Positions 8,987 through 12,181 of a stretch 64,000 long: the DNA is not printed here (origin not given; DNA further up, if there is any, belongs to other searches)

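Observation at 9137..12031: Covalently duplicated PilB/GspE secretion ATPase (two complete motor modules in one 964-aa polypeptide)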

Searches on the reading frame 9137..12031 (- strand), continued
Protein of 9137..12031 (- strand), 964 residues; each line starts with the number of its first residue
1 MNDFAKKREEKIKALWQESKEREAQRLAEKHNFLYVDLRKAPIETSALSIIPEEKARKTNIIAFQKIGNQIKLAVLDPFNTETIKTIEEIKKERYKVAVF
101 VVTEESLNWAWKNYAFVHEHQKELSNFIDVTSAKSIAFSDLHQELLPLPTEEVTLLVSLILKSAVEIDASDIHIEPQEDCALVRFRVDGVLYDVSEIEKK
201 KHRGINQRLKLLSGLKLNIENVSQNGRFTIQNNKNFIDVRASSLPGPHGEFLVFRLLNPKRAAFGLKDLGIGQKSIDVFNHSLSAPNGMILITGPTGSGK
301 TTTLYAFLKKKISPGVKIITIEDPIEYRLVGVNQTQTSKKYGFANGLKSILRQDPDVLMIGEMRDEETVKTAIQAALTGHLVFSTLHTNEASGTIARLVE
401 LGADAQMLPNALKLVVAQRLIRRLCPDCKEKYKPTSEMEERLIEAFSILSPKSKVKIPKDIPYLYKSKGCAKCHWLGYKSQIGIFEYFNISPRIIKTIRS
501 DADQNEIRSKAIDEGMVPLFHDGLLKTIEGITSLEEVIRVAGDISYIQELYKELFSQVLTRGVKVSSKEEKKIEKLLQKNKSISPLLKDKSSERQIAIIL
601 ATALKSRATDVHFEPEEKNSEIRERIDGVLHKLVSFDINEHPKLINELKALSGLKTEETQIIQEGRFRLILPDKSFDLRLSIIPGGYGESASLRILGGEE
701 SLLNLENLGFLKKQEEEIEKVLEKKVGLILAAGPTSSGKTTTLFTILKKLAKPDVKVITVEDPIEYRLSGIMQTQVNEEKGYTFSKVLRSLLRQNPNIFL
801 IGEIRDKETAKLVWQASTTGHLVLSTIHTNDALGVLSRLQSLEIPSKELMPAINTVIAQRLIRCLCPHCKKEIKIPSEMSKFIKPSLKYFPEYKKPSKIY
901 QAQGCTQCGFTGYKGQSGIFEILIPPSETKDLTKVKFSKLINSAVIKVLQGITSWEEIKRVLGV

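Call 61: find_homologous_proteins(query=L031:9812-11560:+, max_evalue=1e-30)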
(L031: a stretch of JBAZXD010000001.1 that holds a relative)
Query L031:9812-11560:+ (582 aa): 8000 proteins with E <= 1e-30 among 8000 candidates; the best 120 are listed.
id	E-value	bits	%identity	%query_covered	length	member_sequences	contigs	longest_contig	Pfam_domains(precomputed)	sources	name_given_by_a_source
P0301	0.0e+0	1205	96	100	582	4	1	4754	PF05157.21,PF00437.27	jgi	jgi:type IV pilus assembly protein PilB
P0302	0.0e+0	1160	92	100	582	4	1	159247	PF05157.21,PF00437.27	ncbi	ncbi:MAG: GspE/PulE family protein [Candidatus Paceibacterota bacterium]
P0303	0.0e+0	1153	92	100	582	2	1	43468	PF05157.21,PF00437.27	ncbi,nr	ncbi:MAG: GspE/PulE family protein [Candidatus Parcubacteria bacterium]|nr:GspE/PulE family protein 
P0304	0.0e+0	1151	91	100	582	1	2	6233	PF05157.21,PF00437.27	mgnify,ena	mgnify:CR=1 FL=1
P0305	0.0e+0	1151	91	100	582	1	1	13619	PF05157.21,PF00437.27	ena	-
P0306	0.0e+0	1150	91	100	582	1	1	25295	PF05157.21,PF00437.27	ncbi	-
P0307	0.0e+0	1148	91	100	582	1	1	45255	PF05157.21,PF00437.27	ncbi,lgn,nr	ncbi:MAG: ATPase, T2SS/T4P/T4SS family [bacterium]|nr:ATPase, T2SS/T4P/T4SS family [bacterium]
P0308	0.0e+0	1147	92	100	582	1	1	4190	PF05157.21,PF00437.27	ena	-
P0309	0.0e+0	1144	90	100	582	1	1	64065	PF05157.21,PF00437.27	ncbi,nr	ncbi:MAG: GspE/PulE family protein [Patescibacteria group bacterium]|nr:GspE/PulE family protein [Pa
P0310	0.0e+0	1144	91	100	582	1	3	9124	PF05157.21,PF00437.27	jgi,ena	-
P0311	0.0e+0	1144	91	100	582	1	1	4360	PF05157.21,PF00437.27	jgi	-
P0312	0.0e+0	1143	90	100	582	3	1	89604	PF05157.21,PF00437.27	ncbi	ncbi:MAG: GspE/PulE family protein [Patescibacteria group bacterium]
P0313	0.0e+0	1142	91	100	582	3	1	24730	PF05157.21,PF00437.27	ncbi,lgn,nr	ncbi:hypothetical protein EXS57_00860 [Candidatus Kaiserbacteria bacterium]|nr:hypothetical protein 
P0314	0.0e+0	1142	91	100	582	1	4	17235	PF05157.21,PF00437.27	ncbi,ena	-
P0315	0.0e+0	1141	91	100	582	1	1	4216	PF05157.21,PF00437.27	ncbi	-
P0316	0.0e+0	1140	91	100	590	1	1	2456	PF05157.21,PF00437.27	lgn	-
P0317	0.0e+0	1140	91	100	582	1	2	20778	PF05157.21,PF00437.27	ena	-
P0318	0.0e+0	1140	91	100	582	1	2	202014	PF05157.21,PF00437.27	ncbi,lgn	-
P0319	0.0e+0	1138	91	100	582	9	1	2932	PF05157.21,PF00437.27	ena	-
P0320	0.0e+0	1138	91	100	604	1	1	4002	PF05157.21,PF00437.27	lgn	-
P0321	0.0e+0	1138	91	100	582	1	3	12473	PF05157.21,PF00437.27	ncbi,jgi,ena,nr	ncbi:type II/IV secretion system protein [bacterium]|nr:MAG: type II/IV secretion system protein [ba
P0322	0.0e+0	1137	91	100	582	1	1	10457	PF05157.21,PF00437.27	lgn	-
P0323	0.0e+0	1136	91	100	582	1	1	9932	PF05157.21,PF00437.27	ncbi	-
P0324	0.0e+0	1136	91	100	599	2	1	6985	PF05157.21,PF00437.27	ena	-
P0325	0.0e+0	1135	91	100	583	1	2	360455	PF05157.21,PF00437.27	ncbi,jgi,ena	-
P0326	0.0e+0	1132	90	100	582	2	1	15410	PF05157.21,PF00437.27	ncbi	-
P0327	0.0e+0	1130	89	100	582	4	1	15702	PF05157.21,PF00437.27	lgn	-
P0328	0.0e+0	1127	91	99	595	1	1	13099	PF05157.21,PF00437.27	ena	-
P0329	0.0e+0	1127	89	100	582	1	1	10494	PF05157.21,PF00437.27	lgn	-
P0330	0.0e+0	1127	90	100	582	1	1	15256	PF05157.21,PF00437.27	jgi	-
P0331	0.0e+0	1126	90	100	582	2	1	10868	PF05157.21,PF00437.27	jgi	jgi:type IV pilus assembly protein PilB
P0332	0.0e+0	1126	89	100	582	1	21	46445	PF05157.21,PF00437.27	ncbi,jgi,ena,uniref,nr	ncbi:hypothetical protein A3I46_02100 [Candidatus Kaiserbacteria bacterium RIFCSPLOWO2_02_FULL_54_13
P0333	0.0e+0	1126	89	100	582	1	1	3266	PF05157.21,PF00437.27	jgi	-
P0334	0.0e+0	1125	89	100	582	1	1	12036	PF05157.21,PF00437.27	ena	-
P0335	0.0e+0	1125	90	100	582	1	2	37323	PF05157.21,PF00437.27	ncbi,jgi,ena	ncbi:MAG: GspE/PulE family protein [Candidatus Paceibacterota bacterium]|jgi:type IV pilus assembly 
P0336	0.0e+0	1124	90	100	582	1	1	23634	PF05157.21,PF00437.27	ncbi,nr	ncbi:MAG: GspE/PulE family protein [Candidatus Pacebacteria bacterium]|nr:GspE/PulE family protein [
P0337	0.0e+0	1124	89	100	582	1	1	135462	PF05157.21,PF00437.27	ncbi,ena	-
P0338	0.0e+0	1124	89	100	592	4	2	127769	PF05157.21,PF00437.27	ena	-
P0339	0.0e+0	1124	89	100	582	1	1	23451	PF05157.21,PF00437.27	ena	-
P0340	0.0e+0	1124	89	100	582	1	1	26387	PF05157.21,PF00437.27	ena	-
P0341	0.0e+0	1124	89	100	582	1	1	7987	PF05157.21,PF00437.27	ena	-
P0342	0.0e+0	1123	90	100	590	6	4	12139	PF05157.21,PF00437.27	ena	-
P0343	0.0e+0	1123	88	100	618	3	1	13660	PF05157.21,PF00437.27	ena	-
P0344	0.0e+0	1123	89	100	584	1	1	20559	PF05157.21,PF00437.27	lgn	-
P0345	0.0e+0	1122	89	100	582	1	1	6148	PF05157.21,PF00437.27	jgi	jgi:type IV pilus assembly protein PilB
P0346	0.0e+0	1122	90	100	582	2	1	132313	PF05157.21,PF00437.27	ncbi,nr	ncbi:MAG: ATPase, T2SS/T4P/T4SS family [Candidatus Kaiserbacteria bacterium]|nr:ATPase, T2SS/T4P/T4S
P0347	0.0e+0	1121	89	100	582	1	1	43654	PF05157.21,PF00437.27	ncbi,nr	ncbi:MAG: type II/IV secretion system protein [Patescibacteria group bacterium]|nr:type II/IV secret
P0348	0.0e+0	1121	89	100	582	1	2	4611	PF05157.21,PF00437.27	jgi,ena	-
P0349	0.0e+0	1120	88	100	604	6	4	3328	PF05157.21,PF00437.27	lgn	-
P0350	0.0e+0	1120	90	100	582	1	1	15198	PF05157.21,PF00437.27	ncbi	-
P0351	0.0e+0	1119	89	100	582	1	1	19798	PF05157.21,PF00437.27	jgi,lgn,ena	-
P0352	0.0e+0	1119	90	100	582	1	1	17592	PF05157.21,PF00437.27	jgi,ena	-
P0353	0.0e+0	1119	89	100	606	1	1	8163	PF05157.21,PF00437.27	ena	-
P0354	0.0e+0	1119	88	100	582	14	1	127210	PF05157.21,PF00437.27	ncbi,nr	ncbi:type II/IV secretion system protein [Candidatus Kaiserbacteria bacterium]|nr:type II/IV secreti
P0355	0.0e+0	1118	88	100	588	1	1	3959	PF05157.21,PF00437.27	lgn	-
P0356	0.0e+0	1118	89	100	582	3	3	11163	PF05157.21,PF00437.27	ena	-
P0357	0.0e+0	1118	88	100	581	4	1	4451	PF05157.21,PF00437.27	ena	-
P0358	0.0e+0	1118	89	100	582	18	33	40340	PF05157.21,PF00437.27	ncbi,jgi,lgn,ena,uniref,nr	ncbi:MAG: hypothetical protein AUJ45_00625 [Parcubacteria group bacterium CG1_02_50_68]|uniref:Bacte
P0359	0.0e+0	1117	88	100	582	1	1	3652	PF05157.21,PF00437.27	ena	-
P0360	0.0e+0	1117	89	100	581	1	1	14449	PF05157.21,PF00437.27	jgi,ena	-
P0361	0.0e+0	1117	89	100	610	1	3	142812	PF05157.21,PF00437.27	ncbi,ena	-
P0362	0.0e+0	1117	89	100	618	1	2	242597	PF05157.21,PF00437.27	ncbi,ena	-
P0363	0.0e+0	1116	89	100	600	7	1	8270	PF05157.21,PF00437.27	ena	-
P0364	0.0e+0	1116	89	100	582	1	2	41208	PF05157.21,PF00437.27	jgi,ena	-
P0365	0.0e+0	1116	88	100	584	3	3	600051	PF05157.21,PF00437.27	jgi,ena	jgi:type IV pilus assembly protein PilB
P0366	0.0e+0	1116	89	100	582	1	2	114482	PF05157.21,PF00437.27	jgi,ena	-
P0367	0.0e+0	1115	89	99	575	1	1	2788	PF05157.21,PF00437.27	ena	-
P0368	0.0e+0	1115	88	100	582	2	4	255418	PF05157.21,PF00437.27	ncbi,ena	-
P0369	0.0e+0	1115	87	100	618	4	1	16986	PF05157.21,PF00437.27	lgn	-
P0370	0.0e+0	1114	88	100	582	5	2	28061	PF05157.21,PF00437.27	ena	-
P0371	0.0e+0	1114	88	100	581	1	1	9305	PF05157.21,PF00437.27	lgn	-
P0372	0.0e+0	1114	89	100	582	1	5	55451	PF05157.21,PF00437.27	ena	-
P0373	0.0e+0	1114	88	100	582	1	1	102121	PF05157.21,PF00437.27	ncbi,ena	-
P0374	0.0e+0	1114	88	100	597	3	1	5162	PF05157.21,PF00437.27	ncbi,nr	ncbi:MAG TPA: GspE/PulE family protein [Candidatus Paceibacterota bacterium]|nr:GspE/PulE family pro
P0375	0.0e+0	1113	89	100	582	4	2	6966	PF05157.21,PF00437.27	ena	-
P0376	0.0e+0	1113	88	100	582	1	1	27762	PF05157.21,PF00437.27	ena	-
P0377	0.0e+0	1113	88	100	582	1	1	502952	PF05157.21,PF00437.27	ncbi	ncbi:MAG: GspE/PulE family protein [Minisyncoccota bacterium]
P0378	0.0e+0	1113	89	100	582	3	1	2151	PF05157.21,PF00437.27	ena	-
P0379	0.0e+0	1113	88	100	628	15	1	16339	PF05157.21,PF00437.27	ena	-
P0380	0.0e+0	1112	88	100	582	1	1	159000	PF05157.21,PF00437.27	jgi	-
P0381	0.0e+0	1112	87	100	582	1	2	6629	PF05157.21,PF00437.27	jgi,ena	-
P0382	0.0e+0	1112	89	100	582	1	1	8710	PF05157.21,PF00437.27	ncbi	-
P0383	0.0e+0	1112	87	100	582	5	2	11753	PF05157.21,PF00437.27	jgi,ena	-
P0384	0.0e+0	1112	88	100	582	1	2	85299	PF05157.21,PF00437.27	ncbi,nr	ncbi:type II/IV secretion system protein [Candidatus Kaiserbacteria bacterium]|nr:type II/IV secreti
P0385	0.0e+0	1111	88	100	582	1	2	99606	PF05157.21,PF00437.27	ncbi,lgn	-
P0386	0.0e+0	1111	88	100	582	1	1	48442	PF05157.21,PF00437.27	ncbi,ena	-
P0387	0.0e+0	1111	89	100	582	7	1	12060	PF05157.21,PF00437.27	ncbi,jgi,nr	ncbi:type II/IV secretion system protein [bacterium]|nr:MAG: type II/IV secretion system protein [ba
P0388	0.0e+0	1111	87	100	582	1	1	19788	PF05157.21,PF00437.27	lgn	-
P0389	0.0e+0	1110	88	100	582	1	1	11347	PF05157.21,PF00437.27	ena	-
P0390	0.0e+0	1110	88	100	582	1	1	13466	PF05157.21,PF00437.27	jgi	-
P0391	0.0e+0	1110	88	100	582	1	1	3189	PF05157.21,PF00437.27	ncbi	-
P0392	0.0e+0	1110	89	100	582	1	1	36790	PF05157.21,PF00437.27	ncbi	-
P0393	0.0e+0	1110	88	100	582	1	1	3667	PF05157.21,PF00437.27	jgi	-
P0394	0.0e+0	1110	88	100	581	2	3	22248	PF05157.21,PF00437.27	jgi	-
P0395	0.0e+0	1110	89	100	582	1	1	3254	PF05157.21,PF00437.27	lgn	-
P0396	0.0e+0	1109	89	100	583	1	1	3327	PF05157.21,PF00437.27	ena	-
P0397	0.0e+0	1109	88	100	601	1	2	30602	PF05157.21,PF00437.27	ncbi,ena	-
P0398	0.0e+0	1109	89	100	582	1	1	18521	PF05157.21,PF00437.27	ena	-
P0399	0.0e+0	1108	88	100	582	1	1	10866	PF05157.21,PF00437.27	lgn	-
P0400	0.0e+0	1108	88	100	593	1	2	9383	PF05157.21,PF00437.27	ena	-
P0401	0.0e+0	1107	87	100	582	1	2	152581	PF05157.21,PF00437.27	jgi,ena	jgi:type IV pilus assembly protein PilB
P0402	0.0e+0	1107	88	100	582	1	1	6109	PF05157.21,PF00437.27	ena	-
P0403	0.0e+0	1107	88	100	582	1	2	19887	PF05157.21,PF00437.27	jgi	jgi:type IV pilus assembly protein PilB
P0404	0.0e+0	1107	87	100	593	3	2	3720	PF05157.21,PF00437.27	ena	-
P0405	0.0e+0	1107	87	100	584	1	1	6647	PF05157.21,PF00437.27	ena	-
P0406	0.0e+0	1107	88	100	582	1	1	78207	PF05157.21,PF00437.27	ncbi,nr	ncbi:MAG: ATPase, T2SS/T4P/T4SS family [Candidatus Kaiserbacteria bacterium]|nr:ATPase, T2SS/T4P/T4S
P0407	0.0e+0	1107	87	100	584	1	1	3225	PF05157.21,PF00437.27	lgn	-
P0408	0.0e+0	1107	87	100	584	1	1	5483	PF05157.21,PF00437.27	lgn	-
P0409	0.0e+0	1106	87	100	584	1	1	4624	PF05157.21,PF00437.27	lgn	-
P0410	0.0e+0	1106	88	100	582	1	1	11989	PF05157.21,PF13086.13,PF00437.27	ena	-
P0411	0.0e+0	1106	87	100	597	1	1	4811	PF05157.21,PF00437.27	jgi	jgi:type II secretory ATPase GspE/PulE/Tfp pilus assembly ATPase PilB-like protein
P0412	0.0e+0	1105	88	100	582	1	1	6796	PF05157.21,PF00437.27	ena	-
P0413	0.0e+0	1105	87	100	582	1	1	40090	PF05157.21,PF00437.27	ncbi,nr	ncbi:Flp pilus assembly complex ATPase component TadA [Candidatus Kaiserbacteria bacterium]|nr:Flp p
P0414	0.0e+0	1105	89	100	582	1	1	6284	PF05157.21,PF00437.27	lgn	-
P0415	0.0e+0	1105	88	100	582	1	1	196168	PF05157.21,PF00437.27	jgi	jgi:type IV pilus assembly protein PilB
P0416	0.0e+0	1105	88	100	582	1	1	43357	PF05157.21,PF00437.27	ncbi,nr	ncbi:MAG: GspE/PulE family protein [bacterium]|nr:GspE/PulE family protein [bacterium]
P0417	0.0e+0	1105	88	100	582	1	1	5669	PF05157.21,PF00437.27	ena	-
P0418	0.0e+0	1105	88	100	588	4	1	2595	PF05157.21,PF00437.27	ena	-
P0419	0.0e+0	1104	87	100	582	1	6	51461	PF05157.21,PF00437.27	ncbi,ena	-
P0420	0.0e+0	1104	88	100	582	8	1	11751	PF05157.21,PF00437.27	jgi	jgi:type IV pilus assembly protein PilB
